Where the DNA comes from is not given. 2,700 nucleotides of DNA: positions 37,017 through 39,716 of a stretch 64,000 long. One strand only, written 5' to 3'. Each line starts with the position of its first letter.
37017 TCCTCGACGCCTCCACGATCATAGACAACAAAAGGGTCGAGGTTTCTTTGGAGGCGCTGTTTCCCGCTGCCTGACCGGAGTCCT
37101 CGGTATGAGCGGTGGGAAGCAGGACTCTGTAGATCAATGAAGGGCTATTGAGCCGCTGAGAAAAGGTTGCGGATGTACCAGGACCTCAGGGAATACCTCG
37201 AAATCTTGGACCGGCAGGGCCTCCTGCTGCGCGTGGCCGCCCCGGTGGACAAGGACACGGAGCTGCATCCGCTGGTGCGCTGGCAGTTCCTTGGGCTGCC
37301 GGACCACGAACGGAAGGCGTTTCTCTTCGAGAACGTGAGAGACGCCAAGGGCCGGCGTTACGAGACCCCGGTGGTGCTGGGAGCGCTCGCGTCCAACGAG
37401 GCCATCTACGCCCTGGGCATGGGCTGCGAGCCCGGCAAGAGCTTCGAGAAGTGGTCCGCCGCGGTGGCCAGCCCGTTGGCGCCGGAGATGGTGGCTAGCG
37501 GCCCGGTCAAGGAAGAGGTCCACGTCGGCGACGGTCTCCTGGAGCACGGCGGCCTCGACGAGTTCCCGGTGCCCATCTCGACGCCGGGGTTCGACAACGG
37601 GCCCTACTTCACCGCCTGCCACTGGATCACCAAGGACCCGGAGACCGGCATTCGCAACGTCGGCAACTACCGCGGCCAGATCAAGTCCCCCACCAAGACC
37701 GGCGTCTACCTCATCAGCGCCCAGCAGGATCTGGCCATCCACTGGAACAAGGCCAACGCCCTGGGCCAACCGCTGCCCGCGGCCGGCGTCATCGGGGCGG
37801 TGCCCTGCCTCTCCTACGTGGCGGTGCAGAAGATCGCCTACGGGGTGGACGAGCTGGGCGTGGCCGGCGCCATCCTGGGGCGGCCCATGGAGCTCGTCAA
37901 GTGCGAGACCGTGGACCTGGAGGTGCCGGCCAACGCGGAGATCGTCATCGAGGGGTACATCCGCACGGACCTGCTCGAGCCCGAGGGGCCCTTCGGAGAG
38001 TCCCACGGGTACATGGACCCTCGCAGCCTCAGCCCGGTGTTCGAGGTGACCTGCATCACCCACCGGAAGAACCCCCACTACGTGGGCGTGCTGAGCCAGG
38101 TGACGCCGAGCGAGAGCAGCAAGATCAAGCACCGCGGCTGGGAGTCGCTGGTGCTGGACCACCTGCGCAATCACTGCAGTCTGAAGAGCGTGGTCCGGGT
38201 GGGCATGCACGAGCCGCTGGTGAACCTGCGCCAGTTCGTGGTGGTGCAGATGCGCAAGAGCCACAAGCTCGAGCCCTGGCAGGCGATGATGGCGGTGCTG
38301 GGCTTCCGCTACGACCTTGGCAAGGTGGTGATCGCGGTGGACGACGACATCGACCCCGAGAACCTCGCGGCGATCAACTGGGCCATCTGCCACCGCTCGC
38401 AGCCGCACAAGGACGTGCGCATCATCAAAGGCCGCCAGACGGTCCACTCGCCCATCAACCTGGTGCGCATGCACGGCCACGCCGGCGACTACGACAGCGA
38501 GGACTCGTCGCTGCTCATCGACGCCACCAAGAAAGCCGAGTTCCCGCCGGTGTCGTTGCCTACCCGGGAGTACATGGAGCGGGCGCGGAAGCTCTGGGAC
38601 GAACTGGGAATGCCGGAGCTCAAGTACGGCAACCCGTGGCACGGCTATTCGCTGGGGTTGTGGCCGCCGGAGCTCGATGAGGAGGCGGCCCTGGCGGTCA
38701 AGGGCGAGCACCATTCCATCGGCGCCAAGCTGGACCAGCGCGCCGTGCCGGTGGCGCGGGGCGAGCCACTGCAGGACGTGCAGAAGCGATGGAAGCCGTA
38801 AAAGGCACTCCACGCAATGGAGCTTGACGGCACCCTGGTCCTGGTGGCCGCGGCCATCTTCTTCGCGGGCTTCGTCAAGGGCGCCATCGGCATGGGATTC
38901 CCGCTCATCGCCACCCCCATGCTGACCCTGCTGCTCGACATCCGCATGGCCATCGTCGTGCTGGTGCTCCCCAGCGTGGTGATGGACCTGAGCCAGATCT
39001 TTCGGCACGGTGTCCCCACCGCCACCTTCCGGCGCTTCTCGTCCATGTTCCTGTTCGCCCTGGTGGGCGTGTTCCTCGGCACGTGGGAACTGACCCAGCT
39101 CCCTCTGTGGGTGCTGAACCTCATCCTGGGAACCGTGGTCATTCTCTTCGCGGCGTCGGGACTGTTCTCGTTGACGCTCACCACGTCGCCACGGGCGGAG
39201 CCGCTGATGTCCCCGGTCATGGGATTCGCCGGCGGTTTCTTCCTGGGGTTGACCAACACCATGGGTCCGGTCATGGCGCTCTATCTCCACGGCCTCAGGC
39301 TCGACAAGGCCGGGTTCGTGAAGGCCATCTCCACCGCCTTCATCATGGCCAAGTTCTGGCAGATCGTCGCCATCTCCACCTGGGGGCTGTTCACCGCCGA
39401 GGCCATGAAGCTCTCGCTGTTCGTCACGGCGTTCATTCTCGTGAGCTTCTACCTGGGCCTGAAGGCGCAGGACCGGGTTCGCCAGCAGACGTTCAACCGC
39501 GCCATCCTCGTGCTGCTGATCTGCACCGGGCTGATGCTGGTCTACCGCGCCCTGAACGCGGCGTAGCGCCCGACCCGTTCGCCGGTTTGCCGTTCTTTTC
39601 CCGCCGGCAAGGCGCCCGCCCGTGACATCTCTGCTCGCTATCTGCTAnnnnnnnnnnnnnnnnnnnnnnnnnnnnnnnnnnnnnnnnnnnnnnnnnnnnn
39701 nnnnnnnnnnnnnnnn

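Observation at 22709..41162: Catabolic gene neighbourhood combining aryl-CoA ligase, UbiD decarboxylase, PhtD-like decarboxylase and CoxMSL-type hydroxylase: candidate pathway for an aromatic or N-heterocyclic carboxylate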

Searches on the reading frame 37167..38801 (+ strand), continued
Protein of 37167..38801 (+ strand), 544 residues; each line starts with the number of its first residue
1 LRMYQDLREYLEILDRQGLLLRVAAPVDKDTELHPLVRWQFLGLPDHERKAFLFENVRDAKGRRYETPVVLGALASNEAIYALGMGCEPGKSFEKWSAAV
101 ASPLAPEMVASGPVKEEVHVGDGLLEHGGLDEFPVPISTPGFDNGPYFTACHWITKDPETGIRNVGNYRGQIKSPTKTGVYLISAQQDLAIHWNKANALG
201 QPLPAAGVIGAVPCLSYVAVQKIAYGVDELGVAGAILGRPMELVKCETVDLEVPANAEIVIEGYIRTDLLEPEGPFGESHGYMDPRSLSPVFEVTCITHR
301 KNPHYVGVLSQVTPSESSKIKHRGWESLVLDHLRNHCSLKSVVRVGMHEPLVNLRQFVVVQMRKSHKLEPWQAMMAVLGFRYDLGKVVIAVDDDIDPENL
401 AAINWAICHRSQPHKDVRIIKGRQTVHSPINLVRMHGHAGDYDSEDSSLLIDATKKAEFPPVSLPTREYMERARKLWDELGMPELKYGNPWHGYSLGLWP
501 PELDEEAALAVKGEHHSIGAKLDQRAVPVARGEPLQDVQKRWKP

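Call 29: get_annotated_region(hit=H2, flank=12000)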
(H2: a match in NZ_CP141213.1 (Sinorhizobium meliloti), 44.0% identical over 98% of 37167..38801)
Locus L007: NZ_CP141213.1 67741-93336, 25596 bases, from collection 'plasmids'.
description: Sinorhizobium meliloti strain LMB1 plasmid pA, complete sequence
organism: Sinorhizobium meliloti (NCBI taxid 382)
taxonomy: Bacteria; Pseudomonadota; Alphaproteobacteria; Hyphomicrobiales; Rhizobiaceae; Sinorhizobium; Sinorhizobium meliloti
host: -; source: alfalfa,Isolate; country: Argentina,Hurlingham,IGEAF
typing (MOB-suite, as given by PLSDB): conjugative; relaxase MOBQ; mating-pair formation MPF_T
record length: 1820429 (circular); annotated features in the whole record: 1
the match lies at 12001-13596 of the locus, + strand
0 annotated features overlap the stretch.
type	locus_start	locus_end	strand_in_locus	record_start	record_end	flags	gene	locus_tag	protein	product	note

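Call 30: get_annotated_region(hit=H10, flank=12000)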
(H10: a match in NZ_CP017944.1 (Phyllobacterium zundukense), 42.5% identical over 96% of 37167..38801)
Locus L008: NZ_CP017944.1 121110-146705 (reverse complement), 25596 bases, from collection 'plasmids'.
description: Phyllobacterium zundukense strain Tri-48 plasmid unnamed4, complete sequence
organism: Phyllobacterium zundukense (NCBI taxid 1867719)
taxonomy: Bacteria; Pseudomonadota; Alphaproteobacteria; Hyphomicrobiales; Phyllobacteriaceae; Phyllobacterium; Phyllobacterium zundukense
host: -; source: Oxytropis triphylla,cell culture,root nodule; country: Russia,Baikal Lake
typing (MOB-suite, as given by PLSDB): non-mobilizable
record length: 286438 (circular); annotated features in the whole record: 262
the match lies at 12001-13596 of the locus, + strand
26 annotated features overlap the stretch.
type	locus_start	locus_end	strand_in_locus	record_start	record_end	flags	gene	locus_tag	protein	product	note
CDS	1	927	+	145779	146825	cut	-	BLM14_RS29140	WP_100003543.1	ornithine cyclodeaminase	-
CDS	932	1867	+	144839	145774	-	-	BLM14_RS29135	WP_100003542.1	citrulline utilization hydrolase CtlX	-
CDS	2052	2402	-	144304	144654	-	-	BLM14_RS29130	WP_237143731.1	CAP-Gly domain protein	-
CDS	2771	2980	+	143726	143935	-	-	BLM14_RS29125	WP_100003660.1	cold-shock protein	-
CDS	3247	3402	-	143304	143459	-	-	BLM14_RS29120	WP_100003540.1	DUF3563 family protein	-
CDS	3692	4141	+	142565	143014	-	msrB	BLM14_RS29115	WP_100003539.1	peptide-methionine (R)-S-oxide reductase MsrB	GO:0030091 - protein repair [Evidence IEA]; GO:0006979 - response to oxidative stress [Evidence IEA]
CDS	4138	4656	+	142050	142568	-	msrA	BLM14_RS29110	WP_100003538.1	peptide-methionine (S)-S-oxide reductase MsrA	GO:0030091 - protein repair [Evidence IEA]; GO:0006979 - response to oxidative stress [Evidence IEA]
CDS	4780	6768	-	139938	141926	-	-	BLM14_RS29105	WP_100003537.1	bifunctional 2',3'-cyclic-nucleotide 2'-phosphodiesterase/3'-nucleotidase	GO:0009166 - nucleotide catabolic process [Evidence IEA]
CDS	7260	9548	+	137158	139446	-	-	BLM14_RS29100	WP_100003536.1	NADP-dependent malic enzyme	-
CDS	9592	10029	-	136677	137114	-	-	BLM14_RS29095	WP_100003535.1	hypothetical protein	-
CDS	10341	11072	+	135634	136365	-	-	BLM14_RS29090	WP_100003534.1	intradiol ring-cleavage dioxygenase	-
CDS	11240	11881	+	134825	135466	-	-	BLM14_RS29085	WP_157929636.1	AAA family ATPase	-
CDS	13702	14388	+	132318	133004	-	-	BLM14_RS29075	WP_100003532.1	GntR family transcriptional regulator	-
CDS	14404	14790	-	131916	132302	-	-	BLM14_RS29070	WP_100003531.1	TIGR02444 family protein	-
CDS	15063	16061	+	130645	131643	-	bioB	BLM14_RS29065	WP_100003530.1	biotin synthase BioB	GO:0009102 - biotin biosynthetic process [Evidence IEA]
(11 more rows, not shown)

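Call 38: get_annotated_region(hit=H14, flank=15000)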
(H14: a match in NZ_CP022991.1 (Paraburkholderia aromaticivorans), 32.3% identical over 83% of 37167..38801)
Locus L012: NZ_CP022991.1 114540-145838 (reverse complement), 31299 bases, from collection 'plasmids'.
description: Paraburkholderia aromaticivorans strain BN5 plasmid pBN1, complete sequence
organism: Paraburkholderia aromaticivorans (NCBI taxid 2026199)
taxonomy: Bacteria; Pseudomonadota; Betaproteobacteria; Burkholderiales; Burkholderiaceae; Paraburkholderia; Paraburkholderia aromaticivorans
host: -; source: -; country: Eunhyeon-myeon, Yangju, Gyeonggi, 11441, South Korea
typing (MOB-suite, as given by PLSDB): non-mobilizable
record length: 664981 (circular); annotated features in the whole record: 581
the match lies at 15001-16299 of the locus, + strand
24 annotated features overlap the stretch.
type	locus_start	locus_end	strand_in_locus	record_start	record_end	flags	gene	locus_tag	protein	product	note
CDS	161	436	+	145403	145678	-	-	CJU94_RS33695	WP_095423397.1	metal/formaldehyde-sensitive transcriptional repressor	-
CDS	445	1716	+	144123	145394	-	dmeF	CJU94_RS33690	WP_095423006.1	CDF family Co(II)/Ni(II) efflux transporter DmeF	GO:0006812 - monoatomic cation transport [Evidence IEA]; GO:0055085 - transmembrane transport [Evidence IEA]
CDS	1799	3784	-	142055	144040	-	-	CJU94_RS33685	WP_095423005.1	SMP-30/gluconolactonase/LRE family protein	-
CDS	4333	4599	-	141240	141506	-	-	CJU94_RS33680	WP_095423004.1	DUF4148 domain-containing protein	-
CDS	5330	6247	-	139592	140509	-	-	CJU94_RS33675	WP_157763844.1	metallophosphoesterase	-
CDS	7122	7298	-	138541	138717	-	-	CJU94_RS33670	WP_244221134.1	hypothetical protein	-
CDS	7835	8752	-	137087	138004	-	-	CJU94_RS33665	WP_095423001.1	AraC family transcriptional regulator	GO:0006355 - regulation of DNA-templated transcription [Evidence IEA]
CDS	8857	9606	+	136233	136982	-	-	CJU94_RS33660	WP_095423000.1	SDR family oxidoreductase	-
CDS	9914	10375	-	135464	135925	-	-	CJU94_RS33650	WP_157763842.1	cyclic nucleotide-binding domain-containing protein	-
CDS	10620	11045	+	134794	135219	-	-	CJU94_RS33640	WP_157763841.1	TspO/MBR family protein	-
CDS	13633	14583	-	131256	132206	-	-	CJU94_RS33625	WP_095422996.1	LysR family transcriptional regulator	GO:0006355 - regulation of DNA-templated transcription [Evidence IEA]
CDS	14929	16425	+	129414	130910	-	-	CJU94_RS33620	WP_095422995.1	UbiD family decarboxylase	-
CDS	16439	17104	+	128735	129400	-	-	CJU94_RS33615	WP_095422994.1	UbiX family flavin prenyltransferase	-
CDS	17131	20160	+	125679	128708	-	-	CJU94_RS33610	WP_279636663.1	molybdopterin cofactor-binding domain-containing protein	-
CDS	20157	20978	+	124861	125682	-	-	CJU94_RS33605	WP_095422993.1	FAD binding domain-containing protein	-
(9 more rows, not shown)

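Call 46: find_related_loci(query=A1, collection=genome_contigs, flank=10000)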
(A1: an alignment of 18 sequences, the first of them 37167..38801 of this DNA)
Query A1 (544 aa) in genome_contigs; peptide patterns used: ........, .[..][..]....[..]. (x = any residue, [..] = any of these).
599 stretches matched a pattern (row limit reached: there are more); 571 encode a relative of the query (tblastn E <= 1e-3); the best 80 are kept; 80 distinct loci.
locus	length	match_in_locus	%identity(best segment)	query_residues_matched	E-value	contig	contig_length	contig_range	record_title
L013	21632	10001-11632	96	1-544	0e+0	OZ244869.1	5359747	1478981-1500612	MAG: uncultured Candidatus Binatia bacterium isolate 4a3a7036-e571-4a1a-a60d-b403d30aaf4e genome assembly, chromosome: 1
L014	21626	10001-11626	96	3-544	0e+0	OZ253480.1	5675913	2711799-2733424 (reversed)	MAG: uncultured Candidatus Binatia bacterium isolate 01c1d691-c9b9-4499-9944-1e5a173e9d55 genome assembly, chromosome: 1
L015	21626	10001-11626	95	3-544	0e+0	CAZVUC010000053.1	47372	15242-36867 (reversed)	MAG TPA_asm: uncultured Syntrophobacterales bacterium isolate SRP338948_co1_39 genome assembly, contig: k141_339651, who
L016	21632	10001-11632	94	1-544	0e+0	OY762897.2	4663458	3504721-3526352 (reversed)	MAG: Candidatus Binatia bacterium isolate 08c4157d-86a7-49cc-8b26-f3076a3ae996 genome assembly, chromosome: 1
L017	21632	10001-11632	94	1-544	0e+0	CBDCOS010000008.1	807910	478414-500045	MAG: uncultured Candidatus Binatia bacterium isolate b8bb52a1-eb1f-432d-8f15-544989f8edd8 genome assembly, contig: conti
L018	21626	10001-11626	95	3-544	0e+0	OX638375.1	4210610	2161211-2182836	MAG: Candidatus Binatia bacterium isolate 97b5e0c7-6798-4f16-949c-9b63468df6e4 genome assembly, chromosome: 1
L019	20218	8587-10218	93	1-544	0e+0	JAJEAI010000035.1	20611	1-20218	MAG: Candidatus Binatia bacterium isolate jk18x7bins.45 k141_1221016, whole genome shotgun sequence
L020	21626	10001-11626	92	3-544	0e+0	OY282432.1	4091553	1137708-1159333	MAG: uncultured Candidatus Binatia bacterium isolate 81991fb1-66cf-4eb3-b653-309a223604dd genome assembly, chromosome: 1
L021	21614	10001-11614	57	2-542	0e+0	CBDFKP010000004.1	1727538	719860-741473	MAG: Dehalococcoidia bacterium isolate 54f7828e-2c5e-4b54-8adc-feff5b35415e genome assembly, contig: contig_4, whole gen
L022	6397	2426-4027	56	4-542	0e+0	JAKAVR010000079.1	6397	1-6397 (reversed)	MAG: Thermoplasmata archaeon isolate YP4.bin116 NODE_17208_length_6397_cov_2.620255, whole genome shotgun sequence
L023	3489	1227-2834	56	4-542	0e+0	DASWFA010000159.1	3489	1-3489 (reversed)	MAG TPA_asm: Candidatus Binatia bacterium isolate SMAG_U2777 k141_1733865, whole genome shotgun sequence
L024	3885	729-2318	57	4-525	0e+0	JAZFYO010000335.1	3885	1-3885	MAG: Candidatus Binatia bacterium isolate MT5bin.32 MT5bin.32_335, whole genome shotgun sequence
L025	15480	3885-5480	56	4-527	0e+0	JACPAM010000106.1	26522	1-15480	MAG: Deltaproteobacteria bacterium isolate NC_groundwater_231_Ag_S-0.2um_58_12 S5_GD2017_2_S2_scaffold_1024, whole genom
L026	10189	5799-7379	57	4-522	0e+0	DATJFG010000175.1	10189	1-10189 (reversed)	MAG TPA_asm: Verrucomicrobiia bacterium isolate SMAG_U15454 k141_9990323, whole genome shotgun sequence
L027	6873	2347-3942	56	4-527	0e+0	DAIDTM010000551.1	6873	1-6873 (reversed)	MAG TPA_asm: Anaerolineae bacterium isolate clean1805 k141_802212, whole genome shotgun sequence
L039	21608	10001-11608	55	4-542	0e+0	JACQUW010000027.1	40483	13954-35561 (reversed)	MAG: Deltaproteobacteria bacterium isolate NC_groundwater_1447_Ag_S-0.65um_55_23 S_p65_S5_coassembly_k141_67100, whole g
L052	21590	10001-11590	55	4-527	0e+0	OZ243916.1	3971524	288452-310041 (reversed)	MAG: uncultured Candidatus Binatia bacterium isolate 2cc28cda-9127-4ec7-a469-3bb310e7266b genome assembly, chromosome: 1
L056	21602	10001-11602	54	1-529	0e+0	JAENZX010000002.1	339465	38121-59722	MAG: Thermincola ferriacetica isolate BM5_bin.18 BM5_bin18_NODE_9_length_339465_cov_8.985693, whole genome shotgun seque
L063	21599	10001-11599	54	4-529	0e+0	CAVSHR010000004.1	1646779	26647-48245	MAG: uncultured delta proteobacterium isolate MFD05684.bin.2.48 genome assembly, contig: contig_15341, whole genome shot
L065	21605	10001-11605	54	1-542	0e+0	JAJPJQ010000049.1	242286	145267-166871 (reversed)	MAG: Proteobacteria bacterium isolate Centralia_MAG_52 k107_35139208, whole genome shotgun sequence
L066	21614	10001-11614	53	2-542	0e+0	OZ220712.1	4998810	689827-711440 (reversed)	MAG: Thermodesulfobacteriota bacterium isolate 564989d4-0a31-48dd-8468-51938819ad86 genome assembly, chromosome: 1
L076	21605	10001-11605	52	1-542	0e+0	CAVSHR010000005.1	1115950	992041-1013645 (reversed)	MAG: uncultured delta proteobacterium isolate MFD05684.bin.2.48 genome assembly, contig: contig_15342, whole genome shot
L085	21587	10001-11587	53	4-527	9e-178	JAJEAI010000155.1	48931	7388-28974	MAG: Candidatus Binatia bacterium isolate jk18x7bins.45 k141_2235542, whole genome shotgun sequence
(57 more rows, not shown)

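Call 50: search_protein_families(library=pfam, proteins=[L039:8921-9508:+, L039:8234-9754:-, L052:8469-9611:-, L066:19269-20015:+, L085:12736-14283:-, L063:20152-21156:-, L065:9005-9994:+, L056:19057-19878:+, L039:6528-8249:-, L076:9043-9933:+], max_evalue=0.0001)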
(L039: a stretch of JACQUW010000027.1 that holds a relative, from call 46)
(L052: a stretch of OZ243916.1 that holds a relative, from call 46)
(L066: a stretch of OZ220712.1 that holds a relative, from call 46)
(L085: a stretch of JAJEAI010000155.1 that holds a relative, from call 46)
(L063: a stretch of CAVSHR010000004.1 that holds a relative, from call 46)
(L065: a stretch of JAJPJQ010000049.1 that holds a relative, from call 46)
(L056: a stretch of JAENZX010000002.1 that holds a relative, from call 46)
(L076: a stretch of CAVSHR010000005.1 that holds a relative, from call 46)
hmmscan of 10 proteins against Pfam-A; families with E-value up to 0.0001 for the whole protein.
L039:8921-9508:+ (195 aa): 0 families

L039:8234-9754:- (506 aa): 6 families
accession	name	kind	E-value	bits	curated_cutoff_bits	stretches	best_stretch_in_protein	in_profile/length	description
PF01406.26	tRNA-synt_1e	-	8.8e-134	446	27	1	54-350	3-300/301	tRNA synthetases class I (C) catalytic domain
PF09190.17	DALR_2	-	4.1e-14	53.3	22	1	382-435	1-55/57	DALR domain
PF09334.17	tRNA-synt_1g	-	4.4e-14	52.5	20.1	2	72-146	12-86/391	tRNA synthetases class I (M)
PF23493.1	CysS_C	-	2.5e-08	34.3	23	1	458-503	5-50/51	Cysteinyl-tRNA ligase anticodon binding domain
PF00133.28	tRNA-synt_1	-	1.4e-07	31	22.7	1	256-338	327-410/414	tRNA synthetases class I (I, L, M and V)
PF01921.24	tRNA-synt_1f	-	6.8e-06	25.7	27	0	295-348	273-327/360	tRNA synthetases class I (K)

L052:8469-9611:- (380 aa): 1 family
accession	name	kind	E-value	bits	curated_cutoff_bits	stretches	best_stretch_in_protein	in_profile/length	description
PF04909.20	Amidohydro_2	-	1.6e-29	104.1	26.4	1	78-369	12-288/289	Amidohydrolase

L066:19269-20015:+ (248 aa): 3 families
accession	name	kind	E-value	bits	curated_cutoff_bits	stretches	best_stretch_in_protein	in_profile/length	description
PF13561.12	adh_short_C2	-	2.2e-59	201.3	27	1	15-244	3-234/236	Enoyl-(Acyl carrier protein) reductase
PF00106.31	adh_short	-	6.7e-56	189.3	26.6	1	7-190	1-183/195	short chain dehydrogenase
PF08659.16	KR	-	1.7e-09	38.3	22.6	1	10-171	4-164/180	KR domain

L085:12736-14283:- (515 aa): 0 families

L063:20152-21156:- (334 aa): 4 families
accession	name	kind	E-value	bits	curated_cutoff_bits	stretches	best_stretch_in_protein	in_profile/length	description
PF13343.11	SBP_bac_6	-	1.2e-16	61.4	24.6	1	108-313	24-236/245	Bacterial extracellular solute-binding protein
PF01547.30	SBP_bac_1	-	3.7e-10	40.7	26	1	51-284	5-307/307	Bacterial extracellular solute-binding protein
PF13531.11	SBP_bac_11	-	1.4e-09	38.6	25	1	44-290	3-225/227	Bacterial extracellular solute-binding protein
PF13416.11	SBP_bac_8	-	2.5e-09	37.8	27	1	59-300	4-267/279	Bacterial extracellular solute-binding protein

L065:9005-9994:+ (329 aa): 3 families
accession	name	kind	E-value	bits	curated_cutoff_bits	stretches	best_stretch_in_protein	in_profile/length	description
PF09084.16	NMT1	-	1.6e-21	77.7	20.5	1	41-242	6-210/216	NMT1/THI5 like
PF13379.11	NMT1_2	-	1.5e-09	38.5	24.7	1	26-251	6-246/252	NMT1-like family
PF12974.12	Phosphonate-bd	-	7.6e-07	29.2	27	1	54-183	27-163/242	ABC transporter, phosphonate, periplasmic substrate-binding protein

L056:19057-19878:+ (273 aa): 3 families
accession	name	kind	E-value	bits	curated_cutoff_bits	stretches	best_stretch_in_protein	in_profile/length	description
PF00005.33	ABC_tran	-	1.8e-27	97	25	1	39-198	2-136/137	ABC transporter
PF12399.14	BCA_ABC_TP_C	-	2e-13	50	25.5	1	247-271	1-25/27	Branched-chain amino acid ATP-binding cassette transporter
PF13304.12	AAA_21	-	2.4e-06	28.3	27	0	52-71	3-22/304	AAA domain, putative AbiEii toxin, Type IV TA system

L039:6528-8249:- (573 aa): 0 families

L076:9043-9933:+ (296 aa): 1 family
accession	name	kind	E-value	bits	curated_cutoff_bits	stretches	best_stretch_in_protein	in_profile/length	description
PF00701.28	DHDPS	-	6.7e-47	160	22.1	1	2-284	2-282/289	Dihydrodipicolinate synthetase family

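Call 76: search_protein_families(library=pfam, proteins=[L016:8197-9867:+, L016:8179-9732:-, L016:4803-6494:+, L016:6615-7661:-, L016:1612-2850:-], max_evalue=0.001)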
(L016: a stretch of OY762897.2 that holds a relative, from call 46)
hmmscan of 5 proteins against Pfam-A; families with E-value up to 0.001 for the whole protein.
L016:8197-9867:+ (556 aa): 0 families

L016:8179-9732:- (517 aa): 2 families
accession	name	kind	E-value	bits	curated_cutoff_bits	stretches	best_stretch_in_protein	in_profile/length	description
PF01039.27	Carboxyl_trans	-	9.2e-177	589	22.3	1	29-515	1-493/493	Carboxyl transferase domain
PF03255.19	ACCA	-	2.8e-12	46.9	23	1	343-413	135-205/310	Acetyl co-enzyme A carboxylase carboxyltransferase-like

L016:4803-6494:+ (563 aa): 0 families

L016:6615-7661:- (348 aa): 0 families

L016:1612-2850:- (412 aa): 1 family
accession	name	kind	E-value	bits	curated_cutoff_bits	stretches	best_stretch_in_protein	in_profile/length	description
PF01244.27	Peptidase_M19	-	3.7e-96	322.5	26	1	28-398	2-318/319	Membrane dipeptidase (Peptidase family M19)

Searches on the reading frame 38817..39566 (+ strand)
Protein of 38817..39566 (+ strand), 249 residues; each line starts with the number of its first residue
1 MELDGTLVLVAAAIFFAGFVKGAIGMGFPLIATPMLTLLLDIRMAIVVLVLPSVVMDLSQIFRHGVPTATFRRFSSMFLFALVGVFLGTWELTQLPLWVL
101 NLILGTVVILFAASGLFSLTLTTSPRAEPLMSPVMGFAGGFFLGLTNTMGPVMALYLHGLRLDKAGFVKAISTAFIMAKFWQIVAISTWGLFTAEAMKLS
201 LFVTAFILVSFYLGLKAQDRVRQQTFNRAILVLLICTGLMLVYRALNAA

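Call 6: search_protein_families(library=pfam, proteins=[window:38817-39566:+], max_evalue=0.001)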
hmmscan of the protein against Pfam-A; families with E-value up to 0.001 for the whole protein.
window:38817-39566:+ (249 aa): 1 family
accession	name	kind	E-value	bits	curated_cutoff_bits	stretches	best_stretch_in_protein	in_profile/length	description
PF01925.25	TauE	-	1.3e-25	90.9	32.6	1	11-240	2-236/237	Sulfite exporter TauE/SafE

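Call 8: search_protein_families(library=ncbifam, proteins=[window:38817-39566:+], max_evalue=0.00001)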
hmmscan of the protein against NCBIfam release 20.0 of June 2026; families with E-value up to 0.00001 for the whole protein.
window:38817-39566:+ (249 aa): 0 families
